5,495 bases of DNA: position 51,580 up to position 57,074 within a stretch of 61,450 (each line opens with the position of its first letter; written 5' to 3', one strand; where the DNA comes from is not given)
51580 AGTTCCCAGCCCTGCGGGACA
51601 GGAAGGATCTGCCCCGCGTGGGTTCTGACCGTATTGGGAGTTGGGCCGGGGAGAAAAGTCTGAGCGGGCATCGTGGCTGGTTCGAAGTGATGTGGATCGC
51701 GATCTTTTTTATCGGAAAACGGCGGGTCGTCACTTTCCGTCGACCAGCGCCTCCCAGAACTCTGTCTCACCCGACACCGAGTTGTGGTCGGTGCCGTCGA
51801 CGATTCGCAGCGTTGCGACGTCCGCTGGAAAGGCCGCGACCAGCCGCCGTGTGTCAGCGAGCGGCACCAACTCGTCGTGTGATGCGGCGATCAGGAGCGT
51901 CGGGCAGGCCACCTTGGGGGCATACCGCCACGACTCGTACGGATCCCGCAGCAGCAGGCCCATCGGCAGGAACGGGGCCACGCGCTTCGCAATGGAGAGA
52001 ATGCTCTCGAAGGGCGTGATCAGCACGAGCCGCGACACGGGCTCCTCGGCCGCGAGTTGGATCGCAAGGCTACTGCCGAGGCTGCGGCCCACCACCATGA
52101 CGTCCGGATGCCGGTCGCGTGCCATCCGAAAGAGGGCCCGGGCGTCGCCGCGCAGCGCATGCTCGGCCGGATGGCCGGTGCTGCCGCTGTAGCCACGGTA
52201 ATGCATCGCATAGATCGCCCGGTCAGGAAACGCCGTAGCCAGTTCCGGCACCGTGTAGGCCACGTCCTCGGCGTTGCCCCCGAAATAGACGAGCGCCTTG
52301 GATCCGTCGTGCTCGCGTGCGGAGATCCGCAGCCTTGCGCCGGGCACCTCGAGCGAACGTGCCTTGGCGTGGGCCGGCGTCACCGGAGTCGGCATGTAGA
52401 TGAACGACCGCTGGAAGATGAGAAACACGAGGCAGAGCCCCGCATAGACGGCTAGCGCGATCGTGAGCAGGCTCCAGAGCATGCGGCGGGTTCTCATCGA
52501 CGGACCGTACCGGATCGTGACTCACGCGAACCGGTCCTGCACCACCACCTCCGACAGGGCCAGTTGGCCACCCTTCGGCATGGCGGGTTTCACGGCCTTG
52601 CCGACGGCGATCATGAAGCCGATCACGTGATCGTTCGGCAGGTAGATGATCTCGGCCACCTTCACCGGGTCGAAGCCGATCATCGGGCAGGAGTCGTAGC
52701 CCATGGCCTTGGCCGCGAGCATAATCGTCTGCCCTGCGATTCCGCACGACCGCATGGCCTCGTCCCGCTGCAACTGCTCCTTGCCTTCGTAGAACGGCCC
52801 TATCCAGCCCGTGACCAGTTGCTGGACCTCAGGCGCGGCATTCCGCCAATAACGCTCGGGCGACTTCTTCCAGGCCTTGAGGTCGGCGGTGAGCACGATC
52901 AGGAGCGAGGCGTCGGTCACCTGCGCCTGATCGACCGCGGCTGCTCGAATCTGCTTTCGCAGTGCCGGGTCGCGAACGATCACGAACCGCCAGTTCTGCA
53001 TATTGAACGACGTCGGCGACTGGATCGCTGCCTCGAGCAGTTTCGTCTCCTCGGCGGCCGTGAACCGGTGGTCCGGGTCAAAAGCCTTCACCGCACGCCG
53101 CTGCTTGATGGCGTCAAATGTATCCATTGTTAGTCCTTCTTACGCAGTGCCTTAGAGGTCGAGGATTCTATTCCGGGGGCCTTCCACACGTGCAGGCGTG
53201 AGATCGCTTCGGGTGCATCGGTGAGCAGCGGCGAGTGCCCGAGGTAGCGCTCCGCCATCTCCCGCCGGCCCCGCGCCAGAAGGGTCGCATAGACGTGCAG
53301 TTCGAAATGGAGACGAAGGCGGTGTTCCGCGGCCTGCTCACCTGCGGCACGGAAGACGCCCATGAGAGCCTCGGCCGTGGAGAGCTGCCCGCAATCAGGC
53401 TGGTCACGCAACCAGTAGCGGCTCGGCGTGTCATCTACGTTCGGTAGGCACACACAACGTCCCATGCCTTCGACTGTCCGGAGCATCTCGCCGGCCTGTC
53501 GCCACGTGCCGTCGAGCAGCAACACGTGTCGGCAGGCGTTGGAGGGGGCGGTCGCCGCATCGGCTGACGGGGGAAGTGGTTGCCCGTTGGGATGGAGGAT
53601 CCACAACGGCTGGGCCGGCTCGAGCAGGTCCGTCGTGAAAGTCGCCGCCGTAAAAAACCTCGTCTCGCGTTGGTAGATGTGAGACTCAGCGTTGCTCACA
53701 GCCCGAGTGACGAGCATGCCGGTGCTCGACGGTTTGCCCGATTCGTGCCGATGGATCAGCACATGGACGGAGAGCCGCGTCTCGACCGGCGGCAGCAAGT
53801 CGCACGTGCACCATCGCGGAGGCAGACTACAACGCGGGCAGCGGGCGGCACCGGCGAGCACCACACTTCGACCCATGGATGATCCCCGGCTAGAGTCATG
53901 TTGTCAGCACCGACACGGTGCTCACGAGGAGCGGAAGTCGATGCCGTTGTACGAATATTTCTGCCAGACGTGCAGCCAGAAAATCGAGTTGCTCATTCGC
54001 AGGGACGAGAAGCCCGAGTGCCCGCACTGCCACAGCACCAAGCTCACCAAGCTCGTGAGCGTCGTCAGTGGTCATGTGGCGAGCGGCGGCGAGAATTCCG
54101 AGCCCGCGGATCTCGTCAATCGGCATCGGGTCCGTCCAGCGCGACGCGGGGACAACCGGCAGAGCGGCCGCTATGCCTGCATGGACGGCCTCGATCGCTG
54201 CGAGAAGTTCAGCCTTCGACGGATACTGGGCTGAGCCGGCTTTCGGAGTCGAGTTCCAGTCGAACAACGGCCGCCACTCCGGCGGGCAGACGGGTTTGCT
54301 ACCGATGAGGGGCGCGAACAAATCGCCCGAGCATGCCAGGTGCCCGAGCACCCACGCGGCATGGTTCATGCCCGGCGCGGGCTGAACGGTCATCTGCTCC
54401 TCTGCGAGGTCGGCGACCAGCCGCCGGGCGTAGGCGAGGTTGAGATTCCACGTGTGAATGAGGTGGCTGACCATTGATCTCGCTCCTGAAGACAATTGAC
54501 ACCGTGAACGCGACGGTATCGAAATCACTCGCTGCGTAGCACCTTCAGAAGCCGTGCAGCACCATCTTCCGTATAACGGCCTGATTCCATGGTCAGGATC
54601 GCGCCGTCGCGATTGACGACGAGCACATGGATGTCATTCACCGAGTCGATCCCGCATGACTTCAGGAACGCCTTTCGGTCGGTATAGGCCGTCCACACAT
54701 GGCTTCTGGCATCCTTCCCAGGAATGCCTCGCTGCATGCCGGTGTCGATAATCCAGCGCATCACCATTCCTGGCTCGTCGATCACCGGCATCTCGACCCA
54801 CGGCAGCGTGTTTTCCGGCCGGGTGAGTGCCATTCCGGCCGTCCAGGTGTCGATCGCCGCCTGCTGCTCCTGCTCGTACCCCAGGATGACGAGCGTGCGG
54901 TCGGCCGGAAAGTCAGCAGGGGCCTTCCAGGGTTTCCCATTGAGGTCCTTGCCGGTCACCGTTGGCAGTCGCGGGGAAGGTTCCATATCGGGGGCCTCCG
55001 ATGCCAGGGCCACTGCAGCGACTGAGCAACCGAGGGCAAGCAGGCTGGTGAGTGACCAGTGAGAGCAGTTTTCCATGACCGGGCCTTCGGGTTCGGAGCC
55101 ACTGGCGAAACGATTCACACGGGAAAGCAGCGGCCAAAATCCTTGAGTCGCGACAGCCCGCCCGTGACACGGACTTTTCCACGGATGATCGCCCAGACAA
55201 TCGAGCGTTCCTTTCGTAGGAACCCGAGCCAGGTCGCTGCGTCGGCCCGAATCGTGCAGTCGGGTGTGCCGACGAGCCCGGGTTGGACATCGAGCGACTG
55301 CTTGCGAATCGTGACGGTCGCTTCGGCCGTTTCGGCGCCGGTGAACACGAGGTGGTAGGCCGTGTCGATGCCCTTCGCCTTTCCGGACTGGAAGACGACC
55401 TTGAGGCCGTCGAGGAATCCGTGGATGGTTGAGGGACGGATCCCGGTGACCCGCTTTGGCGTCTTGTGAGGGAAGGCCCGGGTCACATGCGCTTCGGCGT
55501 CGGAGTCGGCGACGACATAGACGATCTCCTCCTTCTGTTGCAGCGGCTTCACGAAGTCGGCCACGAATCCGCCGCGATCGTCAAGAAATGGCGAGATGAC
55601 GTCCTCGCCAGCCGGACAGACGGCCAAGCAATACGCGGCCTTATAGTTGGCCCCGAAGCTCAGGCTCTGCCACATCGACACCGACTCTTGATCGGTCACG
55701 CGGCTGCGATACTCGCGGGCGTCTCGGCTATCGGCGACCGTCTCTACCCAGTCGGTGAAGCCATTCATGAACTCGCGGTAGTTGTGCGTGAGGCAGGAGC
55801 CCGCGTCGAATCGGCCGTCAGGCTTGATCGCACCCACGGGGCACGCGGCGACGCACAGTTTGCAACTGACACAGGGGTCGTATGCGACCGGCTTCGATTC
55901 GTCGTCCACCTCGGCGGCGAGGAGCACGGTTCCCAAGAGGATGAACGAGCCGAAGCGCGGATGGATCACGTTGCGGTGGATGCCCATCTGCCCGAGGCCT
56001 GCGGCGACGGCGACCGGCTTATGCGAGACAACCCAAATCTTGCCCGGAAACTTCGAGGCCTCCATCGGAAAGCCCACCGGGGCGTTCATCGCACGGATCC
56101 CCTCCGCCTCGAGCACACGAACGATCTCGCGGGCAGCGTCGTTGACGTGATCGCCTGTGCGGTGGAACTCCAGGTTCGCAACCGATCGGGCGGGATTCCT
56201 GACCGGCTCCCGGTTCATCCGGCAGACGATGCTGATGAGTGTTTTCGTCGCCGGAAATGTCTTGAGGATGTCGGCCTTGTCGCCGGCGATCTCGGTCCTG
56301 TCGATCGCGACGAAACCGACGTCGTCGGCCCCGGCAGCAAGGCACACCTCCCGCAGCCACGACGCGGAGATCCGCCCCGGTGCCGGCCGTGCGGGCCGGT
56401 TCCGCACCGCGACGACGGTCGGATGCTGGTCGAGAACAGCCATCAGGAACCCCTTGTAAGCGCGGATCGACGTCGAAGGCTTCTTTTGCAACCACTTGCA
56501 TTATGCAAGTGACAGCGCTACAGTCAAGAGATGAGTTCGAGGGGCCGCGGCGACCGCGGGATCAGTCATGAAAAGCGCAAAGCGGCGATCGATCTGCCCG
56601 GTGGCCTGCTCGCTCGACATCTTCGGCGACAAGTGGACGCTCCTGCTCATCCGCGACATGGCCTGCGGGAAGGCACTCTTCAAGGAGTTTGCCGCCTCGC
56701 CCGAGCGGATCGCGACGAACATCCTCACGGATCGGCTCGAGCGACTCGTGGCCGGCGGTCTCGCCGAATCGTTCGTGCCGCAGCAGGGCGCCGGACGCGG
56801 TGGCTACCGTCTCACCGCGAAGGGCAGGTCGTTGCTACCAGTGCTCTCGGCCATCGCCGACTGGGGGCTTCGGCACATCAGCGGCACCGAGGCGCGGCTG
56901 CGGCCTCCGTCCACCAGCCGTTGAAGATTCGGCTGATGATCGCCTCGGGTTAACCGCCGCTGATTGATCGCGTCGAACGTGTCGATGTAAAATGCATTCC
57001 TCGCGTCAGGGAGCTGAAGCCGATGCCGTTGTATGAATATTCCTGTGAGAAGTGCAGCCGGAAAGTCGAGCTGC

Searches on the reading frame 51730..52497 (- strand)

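Call 12: search_protein_families(library=pfam, proteins=[window:51730-52497:-], max_evalue=0.01)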
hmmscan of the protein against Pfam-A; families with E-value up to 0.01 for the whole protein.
window:51730-52497:- (255 aa): 5 families
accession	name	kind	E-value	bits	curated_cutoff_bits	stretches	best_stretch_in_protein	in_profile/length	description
PF12146.15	Hydrolase_4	-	1.2e-11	44.8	27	2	91-166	30-113/239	Serine aminopeptidase, S33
PF00561.26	Abhydrolase_1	-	5.1e-11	43.2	25.8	1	73-172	10-115/245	alpha/beta hydrolase fold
PF12697.13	Abhydrolase_6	-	2.4e-06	28.8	26.3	1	83-238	17-177/217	Alpha/beta hydrolase family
PF01738.24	DLH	-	0.0068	16.4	21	0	129-232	91-178/217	Dienelactone hydrolase family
PF08386.16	Abhydrolase_4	-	0.0084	16.6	21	0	195-242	32-77/103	TAP-like protein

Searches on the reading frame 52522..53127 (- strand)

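Call 12: search_protein_families(library=pfam, proteins=[window:52522-53127:-], max_evalue=0.01)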
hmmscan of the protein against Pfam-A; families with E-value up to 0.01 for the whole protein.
window:52522-53127:- (201 aa): 2 families
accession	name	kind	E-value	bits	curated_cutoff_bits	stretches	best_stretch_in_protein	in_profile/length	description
PF00881.29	Nitroreductase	-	8.5e-32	111.1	23.5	1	7-177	1-167/167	Nitroreductase family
PF14512.11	TM1586_NiRdase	-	1.8e-09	38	27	2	27-54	160-187/215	Putative TM nitroreductase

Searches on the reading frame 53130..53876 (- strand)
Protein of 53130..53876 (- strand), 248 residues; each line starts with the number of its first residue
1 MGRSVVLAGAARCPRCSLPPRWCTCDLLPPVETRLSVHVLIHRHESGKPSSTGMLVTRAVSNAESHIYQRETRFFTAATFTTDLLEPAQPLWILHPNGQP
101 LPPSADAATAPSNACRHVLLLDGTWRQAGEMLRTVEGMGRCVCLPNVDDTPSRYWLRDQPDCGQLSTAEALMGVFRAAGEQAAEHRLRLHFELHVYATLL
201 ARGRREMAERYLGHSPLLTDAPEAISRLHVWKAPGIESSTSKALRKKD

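Call 12: search_protein_families(library=pfam, proteins=[window:53130-53876:-], max_evalue=0.01)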
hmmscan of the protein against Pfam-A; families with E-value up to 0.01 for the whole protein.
window:53130-53876:- (248 aa): 1 family
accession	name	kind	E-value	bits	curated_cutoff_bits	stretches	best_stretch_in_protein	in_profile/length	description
PF03942.20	DTW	-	2.2e-31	109.6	33.7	1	11-194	2-190/195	DTW domain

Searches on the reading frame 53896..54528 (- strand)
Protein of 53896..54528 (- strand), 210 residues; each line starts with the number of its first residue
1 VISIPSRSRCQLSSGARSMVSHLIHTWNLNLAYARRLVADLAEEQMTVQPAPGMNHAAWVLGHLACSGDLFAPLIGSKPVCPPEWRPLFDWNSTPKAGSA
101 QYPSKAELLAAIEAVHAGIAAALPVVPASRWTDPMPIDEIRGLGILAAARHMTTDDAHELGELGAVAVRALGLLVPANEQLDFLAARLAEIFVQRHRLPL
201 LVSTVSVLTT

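Call 12: search_protein_families(library=pfam, proteins=[window:53896-54528:-], max_evalue=0.01)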
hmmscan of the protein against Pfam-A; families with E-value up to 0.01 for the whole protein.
window:53896-54528:- (210 aa): 1 family
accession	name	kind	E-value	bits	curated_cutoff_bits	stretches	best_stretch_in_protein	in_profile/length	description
PF12867.12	DinB_2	-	3.4e-13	50.6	24.8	1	32-161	7-126/128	DinB superfamily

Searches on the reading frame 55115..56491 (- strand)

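Call 12: search_protein_families(library=pfam, proteins=[window:55115-56491:-], max_evalue=0.01)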
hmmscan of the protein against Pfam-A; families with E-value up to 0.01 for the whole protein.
window:55115-56491:- (458 aa): 12 families
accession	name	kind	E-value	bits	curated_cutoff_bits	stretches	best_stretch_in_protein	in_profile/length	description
PF13484.11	Fer4_16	-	7.2e-08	33.5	30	1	207-237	2-33/66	4Fe-4S double cluster binding domain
PF12838.12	Fer4_7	-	1.9e-06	28.7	27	1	207-230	2-25/52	4Fe-4S dicluster domain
PF13237.11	Fer4_10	-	2.8e-05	24.4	25.5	1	204-223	6-27/53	4Fe-4S dicluster domain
PF00037.32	Fer4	-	6.4e-05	23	21.1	1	204-223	5-24/24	4Fe-4S binding domain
PF13183.11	Fer4_8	-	0.00033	21.6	27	0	205-221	3-19/68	4Fe-4S dicluster domain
PF14697.11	Fer4_21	-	0.00039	20.9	35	1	197-222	31-57/59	4Fe-4S dicluster domain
PF02036.22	SCP2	-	0.00042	21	21.3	1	378-446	23-90/101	SCP-2 sterol transfer family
PF13187.11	Fer4_9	-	0.00045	20.6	27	1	207-222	37-52/52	4Fe-4S dicluster domain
PF12837.12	Fer4_6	-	0.00069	19.9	25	1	204-222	6-24/24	4Fe-4S binding domain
PF13746.11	Fer4_18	-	0.0033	18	27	0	197-221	51-75/114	4Fe-4S dicluster domain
PF14864.11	Alkyl_sulf_C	-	0.0042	17.8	27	1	353-455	10-112/125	Alkyl sulfatase C-terminal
PF12800.12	Fer4_4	-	0.0063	17.2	24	1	205-220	2-17/17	4Fe-4S binding domain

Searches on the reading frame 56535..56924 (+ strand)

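Call 12: search_protein_families(library=pfam, proteins=[window:56535-56924:+], max_evalue=0.01)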
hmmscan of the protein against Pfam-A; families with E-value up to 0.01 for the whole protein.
window:56535-56924:+ (129 aa): 1 family
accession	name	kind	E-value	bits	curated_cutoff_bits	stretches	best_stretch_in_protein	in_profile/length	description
PF01638.23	HxlR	-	6e-16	58.5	20.8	1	30-116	2-88/91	HxlR-like helix-turn-helix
